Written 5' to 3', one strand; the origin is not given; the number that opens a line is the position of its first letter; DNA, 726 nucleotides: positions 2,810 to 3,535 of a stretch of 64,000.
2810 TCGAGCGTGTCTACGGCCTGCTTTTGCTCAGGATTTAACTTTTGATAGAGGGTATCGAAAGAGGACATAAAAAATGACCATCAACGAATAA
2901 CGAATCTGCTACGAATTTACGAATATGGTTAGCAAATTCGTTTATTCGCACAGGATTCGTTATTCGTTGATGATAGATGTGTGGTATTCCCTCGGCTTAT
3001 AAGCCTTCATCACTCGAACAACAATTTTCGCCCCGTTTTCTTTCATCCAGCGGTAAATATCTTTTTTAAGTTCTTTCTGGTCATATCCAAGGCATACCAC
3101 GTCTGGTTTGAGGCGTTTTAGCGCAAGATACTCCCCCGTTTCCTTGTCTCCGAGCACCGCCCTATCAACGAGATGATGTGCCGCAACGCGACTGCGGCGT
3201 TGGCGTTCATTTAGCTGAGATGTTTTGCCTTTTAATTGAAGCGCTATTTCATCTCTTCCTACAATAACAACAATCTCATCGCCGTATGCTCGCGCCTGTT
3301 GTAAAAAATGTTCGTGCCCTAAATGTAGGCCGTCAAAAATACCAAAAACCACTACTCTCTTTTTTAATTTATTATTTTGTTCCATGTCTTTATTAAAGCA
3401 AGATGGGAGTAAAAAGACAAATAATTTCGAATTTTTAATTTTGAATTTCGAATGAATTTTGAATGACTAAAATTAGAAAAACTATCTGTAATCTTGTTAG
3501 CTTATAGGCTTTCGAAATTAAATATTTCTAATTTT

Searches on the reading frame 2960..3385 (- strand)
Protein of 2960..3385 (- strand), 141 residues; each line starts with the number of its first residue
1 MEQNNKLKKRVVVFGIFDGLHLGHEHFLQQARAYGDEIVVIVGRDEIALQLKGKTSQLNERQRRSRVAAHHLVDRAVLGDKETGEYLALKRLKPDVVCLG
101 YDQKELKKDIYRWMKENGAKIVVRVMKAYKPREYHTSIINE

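Call 33: search_protein_families(library=ncbifam, proteins=[window:2960-3385:-], max_evalue=0.00001)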
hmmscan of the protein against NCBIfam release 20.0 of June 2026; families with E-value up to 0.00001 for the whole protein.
window:2960-3385:- (141 aa): 8 families
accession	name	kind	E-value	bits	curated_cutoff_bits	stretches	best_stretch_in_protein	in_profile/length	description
TIGR02199.1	rfaE_dom_II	equivalog_domain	8.7e-17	61.3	181.5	1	6-123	9-126/144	D-glycero-beta-D-manno-heptose 1-phosphate adenylyltransferase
NF008454.0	PRK11316.1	equivalog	8e-15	54.4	521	1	8-123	340-455/475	bifunctional D-glycero-beta-D-manno-heptose-7-phosphate kinase/D-glycero-beta-D-manno-heptose 1-phosphate adenylyltransferase HldE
TIGR00125.1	cyt_tran_rel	domain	1.2e-12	47.8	27.7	1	10-71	1-60/65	adenylyltransferase/cytidyltransferase family protein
TIGR01518.1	g3p_cytidyltrns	equivalog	8.9e-09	35.5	165.4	1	11-105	1-94/125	glycerol-3-phosphate cytidylyltransferase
NF001985.0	PRK00777.1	subfamily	3.8e-08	33.6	104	1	8-65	4-59/157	pantetheine-phosphate adenylyltransferase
NF005518.0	PRK07143.1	equivalog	3.9e-07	29.8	232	1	3-67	10-75/281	hypothetical protein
NF004162.0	PRK05627.1-5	equivalog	6.2e-07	29.1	241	1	5-77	10-84/304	bifunctional riboflavin kinase/FAD synthetase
NF045965.1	RibF_rel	equivalog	4.1e-06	26.4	200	1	2-76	6-86/279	FAD synthase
